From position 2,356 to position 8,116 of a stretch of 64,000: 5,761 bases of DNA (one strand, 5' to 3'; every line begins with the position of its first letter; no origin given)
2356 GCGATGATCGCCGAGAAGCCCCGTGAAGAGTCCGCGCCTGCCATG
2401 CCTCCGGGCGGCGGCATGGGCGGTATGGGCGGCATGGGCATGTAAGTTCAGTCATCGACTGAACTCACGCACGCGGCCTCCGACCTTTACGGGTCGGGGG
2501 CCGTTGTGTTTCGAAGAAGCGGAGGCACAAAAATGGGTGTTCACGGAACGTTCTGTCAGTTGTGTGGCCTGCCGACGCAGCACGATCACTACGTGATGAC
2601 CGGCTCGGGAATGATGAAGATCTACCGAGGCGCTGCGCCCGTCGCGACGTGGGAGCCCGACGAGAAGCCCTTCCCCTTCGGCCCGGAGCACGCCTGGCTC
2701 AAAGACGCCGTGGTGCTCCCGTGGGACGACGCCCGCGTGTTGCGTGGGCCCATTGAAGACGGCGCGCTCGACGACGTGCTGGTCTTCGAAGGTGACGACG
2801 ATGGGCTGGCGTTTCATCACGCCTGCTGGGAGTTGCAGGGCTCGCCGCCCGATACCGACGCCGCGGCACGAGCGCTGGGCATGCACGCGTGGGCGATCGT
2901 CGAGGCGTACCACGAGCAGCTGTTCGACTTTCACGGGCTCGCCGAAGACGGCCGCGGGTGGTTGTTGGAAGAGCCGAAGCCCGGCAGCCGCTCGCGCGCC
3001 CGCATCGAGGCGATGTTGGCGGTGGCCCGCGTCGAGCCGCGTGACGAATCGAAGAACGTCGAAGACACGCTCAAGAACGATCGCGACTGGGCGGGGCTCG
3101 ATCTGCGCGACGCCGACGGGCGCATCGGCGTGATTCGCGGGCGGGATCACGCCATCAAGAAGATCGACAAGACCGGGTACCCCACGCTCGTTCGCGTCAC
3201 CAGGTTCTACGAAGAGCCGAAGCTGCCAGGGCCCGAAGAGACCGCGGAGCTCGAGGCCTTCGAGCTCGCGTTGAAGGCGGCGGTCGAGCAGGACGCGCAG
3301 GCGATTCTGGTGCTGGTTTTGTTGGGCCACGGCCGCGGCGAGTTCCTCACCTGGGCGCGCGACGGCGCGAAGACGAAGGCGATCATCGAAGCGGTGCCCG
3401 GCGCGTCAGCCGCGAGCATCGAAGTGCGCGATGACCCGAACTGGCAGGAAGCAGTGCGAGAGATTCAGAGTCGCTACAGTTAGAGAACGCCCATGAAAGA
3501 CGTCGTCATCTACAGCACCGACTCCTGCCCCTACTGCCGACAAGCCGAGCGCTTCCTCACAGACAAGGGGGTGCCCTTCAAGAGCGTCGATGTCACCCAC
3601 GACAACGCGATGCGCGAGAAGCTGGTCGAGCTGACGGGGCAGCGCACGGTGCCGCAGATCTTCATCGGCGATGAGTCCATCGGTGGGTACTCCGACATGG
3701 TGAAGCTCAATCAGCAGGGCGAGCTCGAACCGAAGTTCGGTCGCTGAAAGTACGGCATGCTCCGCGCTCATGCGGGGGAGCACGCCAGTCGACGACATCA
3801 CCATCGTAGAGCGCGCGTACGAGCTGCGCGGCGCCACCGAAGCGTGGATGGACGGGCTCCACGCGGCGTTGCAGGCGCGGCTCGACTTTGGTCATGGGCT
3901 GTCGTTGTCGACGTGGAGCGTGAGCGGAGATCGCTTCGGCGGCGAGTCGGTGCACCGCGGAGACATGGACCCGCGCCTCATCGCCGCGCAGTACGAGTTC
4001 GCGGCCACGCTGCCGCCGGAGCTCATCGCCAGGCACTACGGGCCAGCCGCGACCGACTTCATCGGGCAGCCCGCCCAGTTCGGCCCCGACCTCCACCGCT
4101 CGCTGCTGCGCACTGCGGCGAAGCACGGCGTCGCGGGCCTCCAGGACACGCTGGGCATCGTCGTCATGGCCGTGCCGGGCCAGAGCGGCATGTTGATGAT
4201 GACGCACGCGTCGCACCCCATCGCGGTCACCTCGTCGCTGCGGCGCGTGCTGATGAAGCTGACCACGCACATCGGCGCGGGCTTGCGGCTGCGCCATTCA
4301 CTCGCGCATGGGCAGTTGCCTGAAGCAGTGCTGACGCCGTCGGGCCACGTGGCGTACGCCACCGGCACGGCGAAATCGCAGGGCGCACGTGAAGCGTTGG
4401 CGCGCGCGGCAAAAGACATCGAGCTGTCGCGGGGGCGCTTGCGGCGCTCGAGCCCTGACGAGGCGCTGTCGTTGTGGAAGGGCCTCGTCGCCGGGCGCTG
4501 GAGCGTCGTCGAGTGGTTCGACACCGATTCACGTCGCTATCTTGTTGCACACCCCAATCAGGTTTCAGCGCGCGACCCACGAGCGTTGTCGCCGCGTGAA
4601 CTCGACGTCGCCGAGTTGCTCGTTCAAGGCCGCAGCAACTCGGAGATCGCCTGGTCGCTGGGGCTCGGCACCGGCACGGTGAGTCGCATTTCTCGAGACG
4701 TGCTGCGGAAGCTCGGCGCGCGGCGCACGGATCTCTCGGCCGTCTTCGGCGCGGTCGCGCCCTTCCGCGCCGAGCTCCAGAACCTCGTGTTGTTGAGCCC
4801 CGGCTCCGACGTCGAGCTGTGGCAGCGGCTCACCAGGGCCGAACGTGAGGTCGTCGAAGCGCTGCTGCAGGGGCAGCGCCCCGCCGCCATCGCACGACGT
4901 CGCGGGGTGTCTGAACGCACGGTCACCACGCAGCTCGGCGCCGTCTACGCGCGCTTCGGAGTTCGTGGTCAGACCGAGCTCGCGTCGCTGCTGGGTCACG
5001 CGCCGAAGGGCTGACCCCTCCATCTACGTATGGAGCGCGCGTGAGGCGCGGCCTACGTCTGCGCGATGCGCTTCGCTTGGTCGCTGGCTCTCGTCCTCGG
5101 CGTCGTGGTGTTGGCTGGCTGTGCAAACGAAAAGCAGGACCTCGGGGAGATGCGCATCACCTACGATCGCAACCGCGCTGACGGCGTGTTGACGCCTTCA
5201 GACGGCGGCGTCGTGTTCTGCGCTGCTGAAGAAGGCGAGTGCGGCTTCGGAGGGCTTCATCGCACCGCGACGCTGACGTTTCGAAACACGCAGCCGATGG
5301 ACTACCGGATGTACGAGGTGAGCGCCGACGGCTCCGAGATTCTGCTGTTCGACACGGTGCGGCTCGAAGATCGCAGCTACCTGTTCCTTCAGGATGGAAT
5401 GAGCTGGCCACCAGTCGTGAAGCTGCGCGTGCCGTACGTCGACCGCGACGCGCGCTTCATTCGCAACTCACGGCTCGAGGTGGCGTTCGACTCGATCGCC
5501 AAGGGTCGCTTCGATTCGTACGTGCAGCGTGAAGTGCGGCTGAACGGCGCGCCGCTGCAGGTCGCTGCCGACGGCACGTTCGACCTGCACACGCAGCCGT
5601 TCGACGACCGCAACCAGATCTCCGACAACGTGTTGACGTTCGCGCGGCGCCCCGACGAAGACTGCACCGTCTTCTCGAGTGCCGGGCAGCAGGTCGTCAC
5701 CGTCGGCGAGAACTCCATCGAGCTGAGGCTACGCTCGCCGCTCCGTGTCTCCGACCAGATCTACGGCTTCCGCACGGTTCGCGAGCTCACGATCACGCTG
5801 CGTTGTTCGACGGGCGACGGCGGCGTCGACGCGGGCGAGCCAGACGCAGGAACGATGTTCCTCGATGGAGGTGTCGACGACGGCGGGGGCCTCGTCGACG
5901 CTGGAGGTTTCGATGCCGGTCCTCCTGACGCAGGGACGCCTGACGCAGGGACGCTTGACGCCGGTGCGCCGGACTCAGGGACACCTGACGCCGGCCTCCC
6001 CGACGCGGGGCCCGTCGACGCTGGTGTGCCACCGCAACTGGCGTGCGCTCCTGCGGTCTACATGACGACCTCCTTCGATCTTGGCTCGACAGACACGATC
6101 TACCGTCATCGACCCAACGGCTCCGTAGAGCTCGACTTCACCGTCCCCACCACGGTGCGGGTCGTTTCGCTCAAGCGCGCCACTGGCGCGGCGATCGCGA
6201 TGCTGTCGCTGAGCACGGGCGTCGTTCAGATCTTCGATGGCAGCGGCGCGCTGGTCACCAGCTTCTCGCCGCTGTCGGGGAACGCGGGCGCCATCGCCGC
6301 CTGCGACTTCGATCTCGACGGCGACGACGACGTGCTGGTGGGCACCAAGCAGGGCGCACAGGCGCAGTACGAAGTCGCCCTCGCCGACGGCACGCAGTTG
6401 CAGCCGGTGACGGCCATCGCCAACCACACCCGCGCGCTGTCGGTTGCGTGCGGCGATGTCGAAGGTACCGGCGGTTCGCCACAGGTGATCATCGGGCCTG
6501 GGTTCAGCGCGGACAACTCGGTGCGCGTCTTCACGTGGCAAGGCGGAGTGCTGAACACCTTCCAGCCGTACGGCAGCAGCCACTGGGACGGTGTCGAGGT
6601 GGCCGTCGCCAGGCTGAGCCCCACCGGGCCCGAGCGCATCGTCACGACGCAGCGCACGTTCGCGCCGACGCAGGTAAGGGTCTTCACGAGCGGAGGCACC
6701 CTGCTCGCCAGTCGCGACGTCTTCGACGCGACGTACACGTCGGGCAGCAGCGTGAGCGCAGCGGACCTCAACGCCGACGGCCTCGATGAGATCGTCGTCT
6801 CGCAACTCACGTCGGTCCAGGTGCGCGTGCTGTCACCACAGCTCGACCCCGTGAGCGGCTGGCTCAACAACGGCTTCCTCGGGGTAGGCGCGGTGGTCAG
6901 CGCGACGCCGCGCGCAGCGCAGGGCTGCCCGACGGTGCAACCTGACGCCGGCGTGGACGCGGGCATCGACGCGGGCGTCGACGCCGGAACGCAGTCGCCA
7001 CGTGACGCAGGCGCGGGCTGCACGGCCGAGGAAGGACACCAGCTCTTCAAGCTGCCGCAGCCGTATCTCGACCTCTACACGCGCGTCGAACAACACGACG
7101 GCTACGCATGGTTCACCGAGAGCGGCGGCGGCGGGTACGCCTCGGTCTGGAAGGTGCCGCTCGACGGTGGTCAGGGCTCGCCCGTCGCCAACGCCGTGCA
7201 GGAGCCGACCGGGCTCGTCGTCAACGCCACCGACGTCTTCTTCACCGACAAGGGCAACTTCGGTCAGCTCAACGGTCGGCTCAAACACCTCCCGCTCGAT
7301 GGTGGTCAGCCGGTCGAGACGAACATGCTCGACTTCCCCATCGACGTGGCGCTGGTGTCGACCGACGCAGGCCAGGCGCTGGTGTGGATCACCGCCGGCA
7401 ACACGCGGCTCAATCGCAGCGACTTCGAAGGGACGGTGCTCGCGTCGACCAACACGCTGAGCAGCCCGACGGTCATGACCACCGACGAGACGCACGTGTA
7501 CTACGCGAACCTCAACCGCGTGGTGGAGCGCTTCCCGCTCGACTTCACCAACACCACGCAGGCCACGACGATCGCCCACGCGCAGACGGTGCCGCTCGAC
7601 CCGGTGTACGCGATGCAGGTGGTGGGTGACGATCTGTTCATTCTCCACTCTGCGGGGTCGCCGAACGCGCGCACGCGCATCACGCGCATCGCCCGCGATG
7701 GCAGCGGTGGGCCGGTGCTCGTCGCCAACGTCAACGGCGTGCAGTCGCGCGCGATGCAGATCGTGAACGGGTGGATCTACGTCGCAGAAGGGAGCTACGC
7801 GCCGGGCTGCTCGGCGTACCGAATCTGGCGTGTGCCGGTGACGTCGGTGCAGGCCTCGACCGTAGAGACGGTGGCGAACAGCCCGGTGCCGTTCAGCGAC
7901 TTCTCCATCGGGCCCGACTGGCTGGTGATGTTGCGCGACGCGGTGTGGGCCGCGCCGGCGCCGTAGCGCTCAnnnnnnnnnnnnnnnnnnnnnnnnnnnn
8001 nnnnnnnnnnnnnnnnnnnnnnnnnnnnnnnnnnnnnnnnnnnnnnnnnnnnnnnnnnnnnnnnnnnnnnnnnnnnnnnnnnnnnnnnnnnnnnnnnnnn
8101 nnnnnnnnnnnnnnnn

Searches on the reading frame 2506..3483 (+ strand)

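Call 52: search_protein_families(library=pfam, proteins=[window:2506-3483:+], max_evalue=0.001)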
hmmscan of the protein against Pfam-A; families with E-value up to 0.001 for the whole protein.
window:2506-3483:+ (325 aa): 1 family
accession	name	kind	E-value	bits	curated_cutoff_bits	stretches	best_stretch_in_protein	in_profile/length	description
PF05117.17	DUF695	-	8.7e-07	29.7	23.1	1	203-314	10-127/134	Family of unknown function (DUF695)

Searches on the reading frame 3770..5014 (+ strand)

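Call 52: search_protein_families(library=pfam, proteins=[window:3770-5014:+], max_evalue=0.001)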
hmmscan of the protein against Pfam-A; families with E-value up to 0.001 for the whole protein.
window:3770-5014:+ (414 aa): 4 families
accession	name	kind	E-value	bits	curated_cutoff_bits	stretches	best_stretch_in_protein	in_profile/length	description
PF00196.25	GerE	-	4.6e-21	74.6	23.5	2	272-318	2-48/57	Bacterial regulatory proteins, luxR family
PF08281.18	Sigma70_r4_2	-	5.4e-05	23.2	25.7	0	352-389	9-47/54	Sigma-70, region 4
PF13384.12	HTH_23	-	8e-05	22.8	24.6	0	355-386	6-35/50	Homeodomain-like domain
PF13936.12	HTH_38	-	0.0003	20.9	27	0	281-306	14-39/44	Helix-turn-helix domain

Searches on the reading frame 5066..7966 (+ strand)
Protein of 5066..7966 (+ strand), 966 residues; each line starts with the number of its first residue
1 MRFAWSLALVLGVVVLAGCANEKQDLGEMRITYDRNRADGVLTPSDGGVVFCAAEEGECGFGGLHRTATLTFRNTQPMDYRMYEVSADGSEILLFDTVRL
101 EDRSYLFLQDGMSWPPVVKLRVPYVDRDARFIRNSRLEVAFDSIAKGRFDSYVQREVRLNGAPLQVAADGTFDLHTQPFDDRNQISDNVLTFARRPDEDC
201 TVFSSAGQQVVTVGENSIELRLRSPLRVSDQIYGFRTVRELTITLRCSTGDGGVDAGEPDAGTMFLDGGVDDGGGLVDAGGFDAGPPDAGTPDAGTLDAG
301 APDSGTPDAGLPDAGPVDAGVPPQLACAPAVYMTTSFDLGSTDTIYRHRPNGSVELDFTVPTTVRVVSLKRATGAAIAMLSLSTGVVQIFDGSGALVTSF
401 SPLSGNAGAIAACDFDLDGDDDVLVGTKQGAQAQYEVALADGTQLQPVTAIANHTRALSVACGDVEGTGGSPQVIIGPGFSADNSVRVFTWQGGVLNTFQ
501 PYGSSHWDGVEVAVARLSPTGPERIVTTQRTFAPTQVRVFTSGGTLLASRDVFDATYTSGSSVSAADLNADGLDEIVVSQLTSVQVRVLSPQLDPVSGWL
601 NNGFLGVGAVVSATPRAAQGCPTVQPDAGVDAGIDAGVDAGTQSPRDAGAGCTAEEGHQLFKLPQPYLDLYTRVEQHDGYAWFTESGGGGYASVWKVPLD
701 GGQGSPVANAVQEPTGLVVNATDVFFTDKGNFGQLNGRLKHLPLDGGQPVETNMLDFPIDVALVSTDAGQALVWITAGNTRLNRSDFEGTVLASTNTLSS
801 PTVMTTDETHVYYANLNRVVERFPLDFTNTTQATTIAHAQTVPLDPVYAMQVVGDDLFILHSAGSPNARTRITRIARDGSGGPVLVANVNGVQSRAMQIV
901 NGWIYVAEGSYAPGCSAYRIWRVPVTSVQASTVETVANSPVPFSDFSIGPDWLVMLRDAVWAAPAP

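Call 52: search_protein_families(library=pfam, proteins=[window:5066-7966:+], max_evalue=0.001)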
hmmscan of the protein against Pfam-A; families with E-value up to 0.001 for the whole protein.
window:5066-7966:+ (966 aa): 2 families
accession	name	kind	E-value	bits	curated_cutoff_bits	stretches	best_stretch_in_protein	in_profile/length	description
PF01839.29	FG-GAP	-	1.5e-09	37.9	22.1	0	560-579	2-21/37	FG-GAP repeat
PF13517.12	FG-GAP_3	-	1.5e-06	29.2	26.9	0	536-578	17-61/61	FG-GAP-like repeat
